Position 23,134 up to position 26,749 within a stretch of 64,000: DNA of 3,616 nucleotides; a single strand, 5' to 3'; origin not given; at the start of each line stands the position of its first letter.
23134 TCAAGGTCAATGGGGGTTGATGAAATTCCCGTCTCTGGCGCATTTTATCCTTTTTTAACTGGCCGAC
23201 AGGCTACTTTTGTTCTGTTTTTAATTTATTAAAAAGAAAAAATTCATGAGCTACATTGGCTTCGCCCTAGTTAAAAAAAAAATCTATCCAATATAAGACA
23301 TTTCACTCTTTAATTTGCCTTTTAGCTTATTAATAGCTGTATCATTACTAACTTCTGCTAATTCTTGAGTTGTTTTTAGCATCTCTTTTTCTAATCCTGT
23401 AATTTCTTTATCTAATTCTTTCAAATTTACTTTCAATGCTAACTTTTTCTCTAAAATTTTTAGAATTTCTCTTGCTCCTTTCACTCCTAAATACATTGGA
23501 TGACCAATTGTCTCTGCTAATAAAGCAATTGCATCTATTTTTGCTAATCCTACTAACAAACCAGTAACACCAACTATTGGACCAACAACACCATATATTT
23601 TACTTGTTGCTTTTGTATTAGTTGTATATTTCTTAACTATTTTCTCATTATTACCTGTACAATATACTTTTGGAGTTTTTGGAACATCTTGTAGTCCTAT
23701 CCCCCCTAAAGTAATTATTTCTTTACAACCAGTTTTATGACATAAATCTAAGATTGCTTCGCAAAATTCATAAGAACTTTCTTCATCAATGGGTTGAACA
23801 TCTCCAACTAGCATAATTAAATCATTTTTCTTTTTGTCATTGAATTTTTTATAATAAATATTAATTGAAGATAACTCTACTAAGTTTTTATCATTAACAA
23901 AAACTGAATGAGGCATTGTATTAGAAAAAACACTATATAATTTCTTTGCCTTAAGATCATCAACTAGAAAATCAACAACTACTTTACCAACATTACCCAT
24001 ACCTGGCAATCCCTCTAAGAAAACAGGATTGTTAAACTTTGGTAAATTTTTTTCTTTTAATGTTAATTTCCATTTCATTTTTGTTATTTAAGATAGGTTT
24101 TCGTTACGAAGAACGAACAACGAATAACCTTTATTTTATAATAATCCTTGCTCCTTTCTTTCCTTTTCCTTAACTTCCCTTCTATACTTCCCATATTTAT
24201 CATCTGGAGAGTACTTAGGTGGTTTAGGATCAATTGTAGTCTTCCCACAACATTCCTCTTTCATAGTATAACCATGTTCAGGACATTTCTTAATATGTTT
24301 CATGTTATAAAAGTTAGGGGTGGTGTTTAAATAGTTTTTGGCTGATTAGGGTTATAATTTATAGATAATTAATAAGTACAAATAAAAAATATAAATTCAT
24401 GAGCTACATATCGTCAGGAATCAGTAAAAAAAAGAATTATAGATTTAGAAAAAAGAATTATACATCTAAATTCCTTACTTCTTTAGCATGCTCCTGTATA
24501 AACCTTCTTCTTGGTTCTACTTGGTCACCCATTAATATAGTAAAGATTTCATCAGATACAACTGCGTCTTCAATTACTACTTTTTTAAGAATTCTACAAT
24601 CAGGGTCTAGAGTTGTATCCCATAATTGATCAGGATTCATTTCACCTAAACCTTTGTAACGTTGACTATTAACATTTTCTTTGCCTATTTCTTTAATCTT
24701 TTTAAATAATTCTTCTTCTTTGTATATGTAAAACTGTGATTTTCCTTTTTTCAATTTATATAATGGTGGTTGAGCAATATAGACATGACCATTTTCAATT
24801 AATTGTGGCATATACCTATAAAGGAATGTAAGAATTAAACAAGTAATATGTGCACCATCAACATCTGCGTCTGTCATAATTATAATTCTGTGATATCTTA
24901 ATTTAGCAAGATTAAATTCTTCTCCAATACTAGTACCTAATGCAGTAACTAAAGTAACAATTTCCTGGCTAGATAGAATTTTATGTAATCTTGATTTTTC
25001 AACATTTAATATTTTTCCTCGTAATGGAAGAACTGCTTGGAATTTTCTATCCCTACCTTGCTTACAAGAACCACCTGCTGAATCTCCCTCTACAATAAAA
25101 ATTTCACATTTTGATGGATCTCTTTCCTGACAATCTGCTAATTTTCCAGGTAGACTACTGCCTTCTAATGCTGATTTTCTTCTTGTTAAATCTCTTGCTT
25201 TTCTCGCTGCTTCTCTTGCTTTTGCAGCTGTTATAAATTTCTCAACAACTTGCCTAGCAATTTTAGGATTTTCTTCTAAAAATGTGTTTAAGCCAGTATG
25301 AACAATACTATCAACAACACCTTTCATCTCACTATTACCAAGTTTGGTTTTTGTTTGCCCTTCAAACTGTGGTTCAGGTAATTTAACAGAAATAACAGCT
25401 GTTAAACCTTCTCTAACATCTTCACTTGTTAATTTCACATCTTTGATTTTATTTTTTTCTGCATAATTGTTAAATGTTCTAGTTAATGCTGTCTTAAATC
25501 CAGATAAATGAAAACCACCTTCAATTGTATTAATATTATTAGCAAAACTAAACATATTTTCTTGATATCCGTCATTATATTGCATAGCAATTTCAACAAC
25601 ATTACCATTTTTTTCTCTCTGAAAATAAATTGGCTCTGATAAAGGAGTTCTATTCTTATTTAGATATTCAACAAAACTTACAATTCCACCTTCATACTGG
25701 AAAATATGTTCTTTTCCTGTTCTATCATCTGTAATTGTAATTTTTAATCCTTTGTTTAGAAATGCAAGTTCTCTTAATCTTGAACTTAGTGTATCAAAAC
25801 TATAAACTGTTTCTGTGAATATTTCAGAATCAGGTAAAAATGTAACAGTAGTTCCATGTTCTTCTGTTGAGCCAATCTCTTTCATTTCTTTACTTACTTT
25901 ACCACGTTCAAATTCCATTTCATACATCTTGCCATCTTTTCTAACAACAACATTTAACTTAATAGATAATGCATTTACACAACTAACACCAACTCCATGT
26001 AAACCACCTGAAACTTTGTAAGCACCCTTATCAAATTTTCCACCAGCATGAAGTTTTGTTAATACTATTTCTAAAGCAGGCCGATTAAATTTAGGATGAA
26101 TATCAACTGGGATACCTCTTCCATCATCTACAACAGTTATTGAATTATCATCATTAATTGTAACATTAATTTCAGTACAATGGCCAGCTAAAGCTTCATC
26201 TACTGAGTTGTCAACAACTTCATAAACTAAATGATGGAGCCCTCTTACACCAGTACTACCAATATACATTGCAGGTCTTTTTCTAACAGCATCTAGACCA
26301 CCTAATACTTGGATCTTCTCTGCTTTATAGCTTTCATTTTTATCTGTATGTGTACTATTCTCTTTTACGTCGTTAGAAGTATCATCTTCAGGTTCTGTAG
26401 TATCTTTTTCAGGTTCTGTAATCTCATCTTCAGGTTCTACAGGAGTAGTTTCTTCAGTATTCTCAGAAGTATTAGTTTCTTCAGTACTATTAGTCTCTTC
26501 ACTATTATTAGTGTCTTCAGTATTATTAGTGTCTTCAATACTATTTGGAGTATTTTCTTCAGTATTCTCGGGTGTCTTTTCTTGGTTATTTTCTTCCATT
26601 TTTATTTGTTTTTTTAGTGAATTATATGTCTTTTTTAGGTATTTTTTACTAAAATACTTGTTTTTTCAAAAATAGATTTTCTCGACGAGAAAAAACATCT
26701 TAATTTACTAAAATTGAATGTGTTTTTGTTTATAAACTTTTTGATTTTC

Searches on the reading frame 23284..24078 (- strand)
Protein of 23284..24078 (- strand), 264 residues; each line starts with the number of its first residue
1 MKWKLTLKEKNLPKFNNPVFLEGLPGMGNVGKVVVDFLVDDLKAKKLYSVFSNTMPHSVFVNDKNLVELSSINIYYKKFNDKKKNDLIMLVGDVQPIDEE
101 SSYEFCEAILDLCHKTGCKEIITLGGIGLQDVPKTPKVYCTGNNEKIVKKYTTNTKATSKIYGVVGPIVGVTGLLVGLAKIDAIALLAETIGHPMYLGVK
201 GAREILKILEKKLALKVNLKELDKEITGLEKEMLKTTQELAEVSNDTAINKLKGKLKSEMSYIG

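Call 11: search_protein_families(library=pfam, proteins=[window:23284-24078:-], max_evalue=0.001)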
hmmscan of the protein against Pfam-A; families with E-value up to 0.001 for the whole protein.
window:23284-24078:- (264 aa): 1 family
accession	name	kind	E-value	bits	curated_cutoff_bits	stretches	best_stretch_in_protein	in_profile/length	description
PF09754.15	PAC2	-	2.5e-35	122.7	25.8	1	20-234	1-212/215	PAC2 family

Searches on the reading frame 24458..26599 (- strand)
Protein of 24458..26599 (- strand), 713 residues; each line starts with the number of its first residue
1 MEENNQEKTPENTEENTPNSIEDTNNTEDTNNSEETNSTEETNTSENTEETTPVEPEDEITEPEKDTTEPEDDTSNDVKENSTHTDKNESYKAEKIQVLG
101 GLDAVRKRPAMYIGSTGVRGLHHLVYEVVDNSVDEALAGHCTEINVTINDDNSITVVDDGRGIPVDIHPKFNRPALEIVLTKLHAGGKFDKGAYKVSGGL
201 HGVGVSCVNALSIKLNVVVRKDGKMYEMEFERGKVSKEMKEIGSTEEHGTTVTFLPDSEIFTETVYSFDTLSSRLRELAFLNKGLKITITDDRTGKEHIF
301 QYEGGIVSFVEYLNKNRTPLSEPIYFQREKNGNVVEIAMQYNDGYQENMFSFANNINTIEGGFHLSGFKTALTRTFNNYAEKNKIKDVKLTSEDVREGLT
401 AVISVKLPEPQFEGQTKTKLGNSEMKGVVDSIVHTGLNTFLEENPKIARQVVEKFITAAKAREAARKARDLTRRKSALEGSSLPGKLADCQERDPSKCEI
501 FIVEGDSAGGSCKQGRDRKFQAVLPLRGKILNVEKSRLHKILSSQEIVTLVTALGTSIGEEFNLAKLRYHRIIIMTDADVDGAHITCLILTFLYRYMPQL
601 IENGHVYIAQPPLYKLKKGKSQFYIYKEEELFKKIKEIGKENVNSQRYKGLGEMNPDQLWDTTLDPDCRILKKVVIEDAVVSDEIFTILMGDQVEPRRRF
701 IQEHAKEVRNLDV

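Call 10: search_protein_families(library=pfam, proteins=[window:24458-26599:-], max_evalue=0.001)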
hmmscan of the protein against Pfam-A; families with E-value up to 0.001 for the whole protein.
window:24458-26599:- (713 aa): 5 families
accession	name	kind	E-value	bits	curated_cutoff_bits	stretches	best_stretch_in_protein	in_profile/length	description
PF00204.31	DNA_gyraseB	-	2.3e-60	203.4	27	1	305-470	1-172/173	DNA gyrase B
PF00986.26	DNA_gyraseB_C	-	1e-27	96.5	29.8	1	641-702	2-63/63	DNA gyrase B subunit, carboxyl terminus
PF01751.28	Toprim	-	6.1e-20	71.6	23.1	1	499-610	1-95/96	Toprim domain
PF02518.31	HATPase_c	-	1.1e-17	64.9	26.4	1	119-257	4-108/111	Histidine kinase-, DNA gyrase B-, and HSP90-like ATPase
PF13589.12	HATPase_c_3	-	1.6e-05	25.3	25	1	124-241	6-114/137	Histidine kinase-, DNA gyrase B-, and HSP90-like ATPase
